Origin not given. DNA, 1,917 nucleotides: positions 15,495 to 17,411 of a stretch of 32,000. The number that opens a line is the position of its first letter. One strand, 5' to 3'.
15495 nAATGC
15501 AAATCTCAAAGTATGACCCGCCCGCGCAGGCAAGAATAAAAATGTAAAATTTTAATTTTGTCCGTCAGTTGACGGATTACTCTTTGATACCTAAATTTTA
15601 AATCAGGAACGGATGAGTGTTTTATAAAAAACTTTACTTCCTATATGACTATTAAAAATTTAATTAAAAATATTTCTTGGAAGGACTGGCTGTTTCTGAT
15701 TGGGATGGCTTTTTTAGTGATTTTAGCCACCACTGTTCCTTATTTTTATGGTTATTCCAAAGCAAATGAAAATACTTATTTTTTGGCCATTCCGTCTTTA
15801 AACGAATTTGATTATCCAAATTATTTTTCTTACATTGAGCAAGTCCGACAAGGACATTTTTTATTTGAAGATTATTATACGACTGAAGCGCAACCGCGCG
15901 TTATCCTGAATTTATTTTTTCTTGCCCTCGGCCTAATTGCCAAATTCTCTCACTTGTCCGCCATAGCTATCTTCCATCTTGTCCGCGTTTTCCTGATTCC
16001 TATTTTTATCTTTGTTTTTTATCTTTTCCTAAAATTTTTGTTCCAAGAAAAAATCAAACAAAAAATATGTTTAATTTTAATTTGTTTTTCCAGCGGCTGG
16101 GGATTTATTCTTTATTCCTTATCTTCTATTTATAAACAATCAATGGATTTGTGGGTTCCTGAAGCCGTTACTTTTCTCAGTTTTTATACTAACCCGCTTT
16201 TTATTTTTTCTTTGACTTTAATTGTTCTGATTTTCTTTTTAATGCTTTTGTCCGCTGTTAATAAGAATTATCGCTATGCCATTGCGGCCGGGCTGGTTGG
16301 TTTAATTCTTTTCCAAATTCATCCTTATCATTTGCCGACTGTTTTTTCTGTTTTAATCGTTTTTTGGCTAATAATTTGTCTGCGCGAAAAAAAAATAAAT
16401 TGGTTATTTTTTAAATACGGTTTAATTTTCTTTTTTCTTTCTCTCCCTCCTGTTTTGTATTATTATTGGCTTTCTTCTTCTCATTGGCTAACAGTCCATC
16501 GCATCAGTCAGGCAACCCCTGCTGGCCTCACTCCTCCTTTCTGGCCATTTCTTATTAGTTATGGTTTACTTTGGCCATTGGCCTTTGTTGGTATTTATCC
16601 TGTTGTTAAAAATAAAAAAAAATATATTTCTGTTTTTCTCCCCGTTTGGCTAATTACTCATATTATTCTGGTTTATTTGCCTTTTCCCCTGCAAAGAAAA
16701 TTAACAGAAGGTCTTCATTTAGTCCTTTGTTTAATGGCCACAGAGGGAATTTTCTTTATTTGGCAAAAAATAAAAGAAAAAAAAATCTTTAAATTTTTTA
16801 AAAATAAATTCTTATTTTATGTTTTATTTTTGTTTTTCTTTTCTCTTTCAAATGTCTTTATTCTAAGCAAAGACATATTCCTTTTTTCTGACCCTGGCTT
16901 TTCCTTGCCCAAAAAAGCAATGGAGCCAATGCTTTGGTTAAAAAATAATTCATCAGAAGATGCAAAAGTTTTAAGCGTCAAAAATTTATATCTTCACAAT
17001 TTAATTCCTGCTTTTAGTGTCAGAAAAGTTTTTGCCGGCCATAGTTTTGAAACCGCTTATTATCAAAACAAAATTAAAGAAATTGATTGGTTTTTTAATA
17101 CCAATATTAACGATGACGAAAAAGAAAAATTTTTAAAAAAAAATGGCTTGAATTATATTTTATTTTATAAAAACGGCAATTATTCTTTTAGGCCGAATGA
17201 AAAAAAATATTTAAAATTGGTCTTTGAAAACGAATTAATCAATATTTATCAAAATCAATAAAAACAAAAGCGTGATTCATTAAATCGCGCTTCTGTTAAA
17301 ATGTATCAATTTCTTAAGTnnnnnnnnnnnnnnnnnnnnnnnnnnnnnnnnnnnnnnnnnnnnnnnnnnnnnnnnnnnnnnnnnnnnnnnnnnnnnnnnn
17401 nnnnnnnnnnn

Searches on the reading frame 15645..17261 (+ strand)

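Call 6: search_protein_families(library=pfam, proteins=[window:15645-17261:+], max_evalue=0.001)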
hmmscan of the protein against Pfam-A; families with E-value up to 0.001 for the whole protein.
window:15645-17261:+ (538 aa): 0 families

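Call 36: search_protein_families(library=ncbifam, proteins=[window:15645-17261:+], max_evalue=0.01)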
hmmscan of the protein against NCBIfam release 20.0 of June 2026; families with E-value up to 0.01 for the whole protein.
window:15645-17261:+ (538 aa): 0 families

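Call 76: search_protein_families(library=pfam, proteins=[window:15645-17261:+], max_evalue=1)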
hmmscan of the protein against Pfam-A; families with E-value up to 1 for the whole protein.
window:15645-17261:+ (538 aa): 1 family
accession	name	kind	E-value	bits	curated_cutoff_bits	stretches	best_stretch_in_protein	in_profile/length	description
PF13800.11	Sigma_reg_N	-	0.25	12.1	26.3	1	6-74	3-74/91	Sigma factor regulator N-terminal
